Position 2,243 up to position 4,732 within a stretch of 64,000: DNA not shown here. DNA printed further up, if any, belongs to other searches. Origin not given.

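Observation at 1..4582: Two-gene module: tandem AAA+ ATPase plus a very large uncharacterised partner protein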

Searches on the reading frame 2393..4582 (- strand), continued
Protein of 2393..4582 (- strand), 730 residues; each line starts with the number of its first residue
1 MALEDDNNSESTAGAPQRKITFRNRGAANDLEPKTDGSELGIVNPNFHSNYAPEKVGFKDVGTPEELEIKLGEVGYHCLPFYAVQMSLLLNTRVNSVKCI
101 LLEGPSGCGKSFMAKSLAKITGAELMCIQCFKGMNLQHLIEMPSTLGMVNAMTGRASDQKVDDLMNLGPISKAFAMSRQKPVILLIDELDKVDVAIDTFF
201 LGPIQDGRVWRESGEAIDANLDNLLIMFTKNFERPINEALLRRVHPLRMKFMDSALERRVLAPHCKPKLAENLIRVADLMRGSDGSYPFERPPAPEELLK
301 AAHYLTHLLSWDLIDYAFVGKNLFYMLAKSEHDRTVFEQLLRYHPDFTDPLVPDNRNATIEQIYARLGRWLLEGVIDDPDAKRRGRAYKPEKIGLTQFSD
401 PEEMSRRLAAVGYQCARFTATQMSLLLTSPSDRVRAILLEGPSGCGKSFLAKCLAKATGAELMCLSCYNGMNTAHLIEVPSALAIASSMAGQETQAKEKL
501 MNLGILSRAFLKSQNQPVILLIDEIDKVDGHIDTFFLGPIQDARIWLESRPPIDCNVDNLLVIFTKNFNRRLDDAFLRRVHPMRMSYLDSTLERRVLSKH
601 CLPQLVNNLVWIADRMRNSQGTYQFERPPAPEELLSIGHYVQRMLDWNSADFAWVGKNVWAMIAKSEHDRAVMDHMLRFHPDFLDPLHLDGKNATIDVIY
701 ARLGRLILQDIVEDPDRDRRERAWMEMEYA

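Call 34: search_protein_families(library=pfam, proteins=[L011:4822-5679:-, L011:4087-4809:+, L011:2827-3858:-, L011:11448-12371:+, L011:12384-12935:+, L043:3776-5608:+, L065:7494-8732:+, L073:4894-5823:+, L073:4134-4925:+, L040:8012-9841:-], max_evalue=0.0001)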
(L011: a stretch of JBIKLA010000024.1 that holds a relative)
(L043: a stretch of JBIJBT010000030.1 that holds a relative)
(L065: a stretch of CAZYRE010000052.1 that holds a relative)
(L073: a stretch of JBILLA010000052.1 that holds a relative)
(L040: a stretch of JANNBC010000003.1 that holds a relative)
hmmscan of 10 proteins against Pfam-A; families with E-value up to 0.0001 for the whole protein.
L011:4822-5679:- (286 aa): 2 families
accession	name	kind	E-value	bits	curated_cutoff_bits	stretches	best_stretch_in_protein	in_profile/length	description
PF00669.25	Flagellin_N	-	1.9e-27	96.4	26.6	1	5-140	1-136/139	Bacterial flagellin N-terminal helical region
PF00700.27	Flagellin_C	-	3.1e-14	53.5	23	1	199-283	2-86/86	Bacterial flagellin C-terminal helical region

L011:4087-4809:+ (241 aa): 5 families
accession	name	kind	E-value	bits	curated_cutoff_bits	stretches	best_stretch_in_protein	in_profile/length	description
PF00702.32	Hydrolase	-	1.5e-20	74.8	26.4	1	10-210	1-191/191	haloacid dehalogenase-like hydrolase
PF13419.12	HAD_2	-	1.1e-12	48.8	23.8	1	13-214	1-176/178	Haloacid dehalogenase-like hydrolase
PF13242.12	Hydrolase_like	-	1.3e-05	25.4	22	1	170-215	2-47/75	HAD-hyrolase-like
PF12710.13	HAD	-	6.4e-05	23.9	27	0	13-206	1-188/189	haloacid dehalogenase-like hydrolase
PF13344.12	Hydrolase_6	-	7.8e-05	23.1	27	0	115-170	12-71/101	Haloacid dehalogenase-like hydrolase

L011:2827-3858:- (344 aa): 2 families
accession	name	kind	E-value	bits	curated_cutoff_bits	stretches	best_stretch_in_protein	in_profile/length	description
PF08239.17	SH3_3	-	1.8e-06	28.5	27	1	266-316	2-53/54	Bacterial SH3 domain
PF06347.19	SH3_4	-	9.1e-05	22.6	24.1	0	267-312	5-50/56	Bacterial SH3 domain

L011:11448-12371:+ (308 aa): 2 families
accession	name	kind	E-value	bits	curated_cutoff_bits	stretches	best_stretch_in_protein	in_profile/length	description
PF01545.26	Cation_efflux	-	3.7e-47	161.1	26.6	1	22-216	2-198/198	Cation efflux family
PF16916.11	ZT_dimer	-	5.1e-18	65.3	26.7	1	224-297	5-77/78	Dimerisation domain of Zinc Transporter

L011:12384-12935:+ (184 aa): 1 family
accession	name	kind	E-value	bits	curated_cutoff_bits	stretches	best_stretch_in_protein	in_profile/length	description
PF00255.25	GSHPx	-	4.2e-32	110.4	27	1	23-128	2-107/108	Glutathione peroxidase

L043:3776-5608:+ (611 aa): 0 families

L065:7494-8732:+ (413 aa): 1 family
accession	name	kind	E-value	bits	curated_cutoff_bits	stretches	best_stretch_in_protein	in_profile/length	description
PF02073.20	Peptidase_M29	-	1.2e-135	453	27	1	5-410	2-406/406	Thermophilic metalloprotease (M29)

L073:4894-5823:+ (310 aa): 2 families
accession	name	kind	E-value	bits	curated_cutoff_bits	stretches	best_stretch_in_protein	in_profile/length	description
PF06230.17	LpxI_C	-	8.5e-42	142.6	25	1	163-292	2-131/131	LpxI C-terminal domain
PF17930.7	LpxI_N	-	2.4e-33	115.3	25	1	31-158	2-128/129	LpxI N-terminal domain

L073:4134-4925:+ (264 aa): 3 families
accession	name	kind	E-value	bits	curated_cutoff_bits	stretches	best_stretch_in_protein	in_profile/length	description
PF00132.30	Hexapep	-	8.1e-22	76.4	27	2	15-49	2-36/36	Bacterial transferase hexapeptide (six repeats)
PF13720.11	Acetyltransf_11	-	7.5e-17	62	24.5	1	177-256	1-81/82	Udp N-acetylglucosamine O-acyltransferase; Domain 2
PF25084.1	LbH_EIF2B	-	2.1e-06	28.1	54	0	9-56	56-102/105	EIF2B subunit epsilon LbH domain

L040:8012-9841:- (610 aa): 5 families
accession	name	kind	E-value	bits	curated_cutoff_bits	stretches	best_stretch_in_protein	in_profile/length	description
PF02421.24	FeoB_N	-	4.4e-39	134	27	1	12-167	2-154/156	Ferrous iron transport protein B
PF07670.19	Gate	-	2.1e-35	121.7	29.6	2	456-584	2-104/104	Nucleoside recognition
PF01926.29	MMR_HSR1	-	2.8e-16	60.1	21.9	1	12-125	1-111/113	50S ribosome-binding GTPase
PF07664.17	FeoB_C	-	4.1e-10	39.7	26.6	1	399-444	2-48/54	Ferrous iron transport protein B C terminus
PF09439.16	SRPRB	-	2.6e-05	24.1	25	1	11-82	4-71/178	Signal recognition particle receptor beta subunit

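Call 36: predict_structure(alignment_id=A2)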
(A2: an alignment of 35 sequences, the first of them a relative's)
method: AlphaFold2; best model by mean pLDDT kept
length: 730 residues; sequences in the alignment: 35
mean_pLDDT: 79.7   pTM: 0.55
mean pLDDT of the five models: 79.7, 77.5, 76.3, 75.6, 74.8
residues with pLDDT >= 90: 100; 70-90: 515; 50-70: 74; < 50: 41
segments of 3 or more residues with pLDDT < 50: 1-31, 45-48
pLDDT, mean of each block of 10 residues (from residue 1): 29 31 39 54 50 76 83 80 88 87 86 88 89 83 72 61 77 91 91 84 87 85 91 82 88 76 82 88 66 82 86 87 88 86 79 76 90 85 72 76 85 81 86 89 82 85 86 80 64 54 85 84 87 86 83 87 87 85 78 74 87 76 72 84 87 91 85 88 84 88 91 87 77
secondary structure, 60 per line:
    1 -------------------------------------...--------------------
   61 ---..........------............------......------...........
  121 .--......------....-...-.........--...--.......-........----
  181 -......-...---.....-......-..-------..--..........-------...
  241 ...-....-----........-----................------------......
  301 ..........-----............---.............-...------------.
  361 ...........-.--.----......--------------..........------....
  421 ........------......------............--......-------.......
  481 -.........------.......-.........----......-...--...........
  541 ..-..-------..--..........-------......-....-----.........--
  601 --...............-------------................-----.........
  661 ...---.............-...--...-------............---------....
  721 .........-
elements in order (helices of 4 or more, strands of 3 or more residues): H64-73 H80-91 E98-103 H110-121 E124-129 H136-139 E141-143 H145-153 H161-164 E165-167 H169-176 E182-187 H195-199 H201-206 E224-230 H238-243 E245-248 H254-261 H267-282 H295-310 H316-327 H331-343 H360-371 H381-386 H401-410 H417-428 E435-440 H447-458 E461-466 H474-477 E478-480 H482-490 H497-500 E501-503 H505-513 E518-523 H530-542 E560-566 H574-579 E581-584 H590-598 H603-617 H631-646 H652-663 H667-679 H696-707 H717-729

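Call 41: fold_search(model_id=the predicted structure, library=pdb)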
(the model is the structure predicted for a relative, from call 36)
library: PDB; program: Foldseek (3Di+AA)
matches with E <= 10: 1911; with E <= 0.001: 1459
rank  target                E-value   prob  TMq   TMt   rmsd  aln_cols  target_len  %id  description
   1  9dle_A                1.0e-14  1.00  0.26  0.10  21.9       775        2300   12  CryoEM structures of yeast cytoplasmic dynein in the presence of ATP and Lis1. (released 2025-05-28)
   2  9dkd                  2.1e-14  1.00  0.25  0.09  20.7       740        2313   12  CryoEM structures of yeast cytoplasmic dynein in the presence of ATP and Lis1. (released 2025-06-04)
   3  9dju_A                2.4e-14  1.00  0.24  0.09  21.5       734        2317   12  CryoEM structures of yeast cytoplasmic dynein in the presence of ATP and Lis1. (released 2025-06-04)
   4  7wub_G                4.0e-14  1.00  0.19  0.19  19.8       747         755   15  Cryo-EM structure of dodecamer P97 (released 2022-03-23)
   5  7z8h                  4.6e-14  1.00  0.26  0.19  22.3       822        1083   14  Cytoplasmic dynein-1 motor domain AAA1, AAA2, and AAA3 subunits (released 2022-07-27)
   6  9bm8                  5.1e-14  1.00  0.24  0.07  22.8       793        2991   14  State-7c of motor domain from full-length human dynein-1 in 5 mM ATP (released 2025-04-23)
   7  4ai6_A                5.9e-14  1.00  0.24  0.08  22.0       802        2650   11  Dynein Motor Domain - ADP complex (released 2012-03-14)
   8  9djy                  6.9e-14  1.00  0.26  0.10  21.9       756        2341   12  CryoEM structures of yeast cytoplasmic dynein in the presence of ATP and Lis1. (released 2025-05-28)
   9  9di3                  6.9e-14  1.00  0.26  0.10  21.0       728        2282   13  CryoEM structures of yeast cytoplasmic dynein in the presence of ATP and Lis1. (released 2025-06-04)
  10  9mfv                  6.9e-14  1.00  0.25  0.08  21.9       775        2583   11  Motor domain with Apo AAA1 and ADP AAA3 from yeast full-length dynein-1 in 0.1 mM ATP condition (released 2025-12-17)
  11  9dk0_A                8.0e-14  1.00  0.25  0.09  20.8       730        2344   12  CryoEM structures of yeast cytoplasmic dynein in the presence of ATP and Lis1. (released 2025-05-28)
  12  8dyu_A                8.0e-14  1.00  0.24  0.08  23.5       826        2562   14  Structure of human cytoplasmic dynein-1 bound to two Lis1 proteins (released 2023-02-01)
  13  9dkh_A                1.1e-13  1.00  0.24  0.09  22.4       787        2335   11  CryoEM structures of yeast cytoplasmic dynein in the presence of ATP and Lis1. (released 2025-05-28)
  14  9dj7_A                1.2e-13  1.00  0.25  0.10  21.4       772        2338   11  CryoEM structures of yeast cytoplasmic dynein in the presence of ATP and Lis1. (released 2025-05-28)
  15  9mfw                  1.3e-13  1.00  0.26  0.09  21.8       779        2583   12  Motor domain with ADP AAA1 and ADP AAA3 from yeast full-length dynein-1 in 0.1 mM ATP condition (released 2025-12-17)
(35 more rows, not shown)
